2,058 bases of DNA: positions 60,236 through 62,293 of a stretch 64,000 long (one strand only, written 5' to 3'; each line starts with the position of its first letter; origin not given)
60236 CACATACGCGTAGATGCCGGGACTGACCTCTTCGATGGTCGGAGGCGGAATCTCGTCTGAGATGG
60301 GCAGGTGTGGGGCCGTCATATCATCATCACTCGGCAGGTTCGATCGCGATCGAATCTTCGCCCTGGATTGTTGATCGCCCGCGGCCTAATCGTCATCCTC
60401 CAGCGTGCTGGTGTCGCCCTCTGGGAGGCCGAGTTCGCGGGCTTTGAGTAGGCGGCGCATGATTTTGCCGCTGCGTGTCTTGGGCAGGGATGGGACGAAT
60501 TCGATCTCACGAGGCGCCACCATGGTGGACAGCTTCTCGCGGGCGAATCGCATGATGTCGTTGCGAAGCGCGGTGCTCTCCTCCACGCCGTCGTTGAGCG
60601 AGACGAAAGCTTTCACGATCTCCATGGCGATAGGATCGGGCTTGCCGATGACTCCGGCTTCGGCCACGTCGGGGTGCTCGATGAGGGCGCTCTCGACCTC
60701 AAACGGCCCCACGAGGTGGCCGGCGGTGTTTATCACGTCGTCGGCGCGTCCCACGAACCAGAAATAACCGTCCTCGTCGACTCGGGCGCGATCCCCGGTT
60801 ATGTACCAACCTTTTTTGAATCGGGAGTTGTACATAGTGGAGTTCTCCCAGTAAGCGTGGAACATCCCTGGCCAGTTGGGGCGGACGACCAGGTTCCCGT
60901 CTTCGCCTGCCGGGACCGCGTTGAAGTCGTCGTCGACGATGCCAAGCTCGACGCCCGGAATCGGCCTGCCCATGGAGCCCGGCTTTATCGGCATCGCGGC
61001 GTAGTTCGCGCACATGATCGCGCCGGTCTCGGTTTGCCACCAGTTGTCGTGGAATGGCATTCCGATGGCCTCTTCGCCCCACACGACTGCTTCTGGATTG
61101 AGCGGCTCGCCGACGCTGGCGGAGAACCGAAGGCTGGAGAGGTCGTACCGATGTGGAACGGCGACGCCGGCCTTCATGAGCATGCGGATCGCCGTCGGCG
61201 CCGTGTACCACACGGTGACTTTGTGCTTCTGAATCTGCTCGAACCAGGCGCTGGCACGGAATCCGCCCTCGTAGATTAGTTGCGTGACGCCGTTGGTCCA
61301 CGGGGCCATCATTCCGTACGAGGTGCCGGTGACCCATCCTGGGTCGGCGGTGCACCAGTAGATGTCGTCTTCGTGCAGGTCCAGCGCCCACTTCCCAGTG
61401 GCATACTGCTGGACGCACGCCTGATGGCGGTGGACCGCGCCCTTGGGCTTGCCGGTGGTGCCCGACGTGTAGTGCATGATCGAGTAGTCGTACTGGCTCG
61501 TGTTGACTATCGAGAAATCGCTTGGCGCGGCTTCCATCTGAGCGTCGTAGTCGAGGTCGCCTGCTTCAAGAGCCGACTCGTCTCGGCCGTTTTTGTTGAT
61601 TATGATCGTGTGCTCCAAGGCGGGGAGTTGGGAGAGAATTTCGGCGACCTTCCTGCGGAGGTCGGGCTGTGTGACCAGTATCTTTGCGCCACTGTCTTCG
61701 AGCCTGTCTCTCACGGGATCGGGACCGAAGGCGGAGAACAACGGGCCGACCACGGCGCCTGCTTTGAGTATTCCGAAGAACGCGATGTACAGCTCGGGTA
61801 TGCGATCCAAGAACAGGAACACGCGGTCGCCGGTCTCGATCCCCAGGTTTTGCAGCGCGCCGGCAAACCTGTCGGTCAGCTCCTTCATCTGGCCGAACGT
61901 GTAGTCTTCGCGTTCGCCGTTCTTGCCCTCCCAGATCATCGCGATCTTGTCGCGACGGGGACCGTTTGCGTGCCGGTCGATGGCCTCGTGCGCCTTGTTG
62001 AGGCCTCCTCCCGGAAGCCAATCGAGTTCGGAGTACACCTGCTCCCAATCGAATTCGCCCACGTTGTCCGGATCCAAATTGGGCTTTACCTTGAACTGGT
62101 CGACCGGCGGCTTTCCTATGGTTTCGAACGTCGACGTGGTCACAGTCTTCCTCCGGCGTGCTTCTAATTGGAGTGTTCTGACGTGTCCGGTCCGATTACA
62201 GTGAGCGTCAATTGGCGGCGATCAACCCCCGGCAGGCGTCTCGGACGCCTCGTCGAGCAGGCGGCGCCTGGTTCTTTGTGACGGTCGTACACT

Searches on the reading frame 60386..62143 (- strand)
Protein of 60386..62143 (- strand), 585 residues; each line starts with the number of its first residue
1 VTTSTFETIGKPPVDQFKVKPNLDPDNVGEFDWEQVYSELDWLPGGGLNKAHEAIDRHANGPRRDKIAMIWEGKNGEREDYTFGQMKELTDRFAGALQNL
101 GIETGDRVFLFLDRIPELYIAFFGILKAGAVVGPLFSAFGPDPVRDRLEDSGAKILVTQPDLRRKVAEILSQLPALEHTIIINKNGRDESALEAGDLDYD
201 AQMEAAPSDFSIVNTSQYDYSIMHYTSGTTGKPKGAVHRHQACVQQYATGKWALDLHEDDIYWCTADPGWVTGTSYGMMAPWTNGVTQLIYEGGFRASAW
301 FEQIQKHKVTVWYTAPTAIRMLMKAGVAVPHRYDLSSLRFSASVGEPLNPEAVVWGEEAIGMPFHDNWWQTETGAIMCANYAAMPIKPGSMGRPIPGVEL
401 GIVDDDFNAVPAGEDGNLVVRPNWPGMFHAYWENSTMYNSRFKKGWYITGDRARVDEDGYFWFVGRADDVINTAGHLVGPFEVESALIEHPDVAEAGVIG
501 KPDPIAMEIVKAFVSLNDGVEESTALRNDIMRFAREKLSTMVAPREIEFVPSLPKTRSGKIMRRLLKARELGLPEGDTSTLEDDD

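Call 84: find_encoding_contigs(protein=window:60386-62143:-, flank=10000, max_places=2)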
Protein window:60386-62143:- (585 aa): 22 contigs read that carry it; 2 places shown.
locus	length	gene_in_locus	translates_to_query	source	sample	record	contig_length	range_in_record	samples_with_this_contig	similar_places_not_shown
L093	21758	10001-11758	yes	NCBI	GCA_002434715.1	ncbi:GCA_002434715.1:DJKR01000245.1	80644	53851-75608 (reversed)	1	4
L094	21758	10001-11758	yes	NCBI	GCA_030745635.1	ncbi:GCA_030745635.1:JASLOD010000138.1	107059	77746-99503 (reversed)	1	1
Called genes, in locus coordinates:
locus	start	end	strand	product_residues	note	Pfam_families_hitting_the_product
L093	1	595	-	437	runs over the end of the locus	PF00919:UPF0004, PF04055:Radical_SAM, PF01938:TRAM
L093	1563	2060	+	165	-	-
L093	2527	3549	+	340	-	-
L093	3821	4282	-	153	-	PF02391:MoaE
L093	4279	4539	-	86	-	PF02597:ThiS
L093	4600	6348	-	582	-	PF01019:G_glu_transpept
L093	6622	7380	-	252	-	PF23441:SDR (weak), PF00106:adh_short, PF08659:KR, PF13561:adh_short_C2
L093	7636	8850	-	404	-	PF02515:CoA_transf_3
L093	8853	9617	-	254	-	PF00378:ECH_1, PF16113:ECH_2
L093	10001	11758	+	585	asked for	PF00501:AMP-binding, PF13193:AMP-binding_C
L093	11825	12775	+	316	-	PF00753:Lactamase_B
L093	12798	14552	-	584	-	PF02129:Peptidase_S15, PF08530:PepX_C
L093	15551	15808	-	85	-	-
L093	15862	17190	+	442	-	PF01546:Peptidase_M20 (weak), PF07687:M20_dimer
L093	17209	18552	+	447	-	PF01546:Peptidase_M20, PF07687:M20_dimer (weak)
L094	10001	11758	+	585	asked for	PF00501:AMP-binding, PF13193:AMP-binding_C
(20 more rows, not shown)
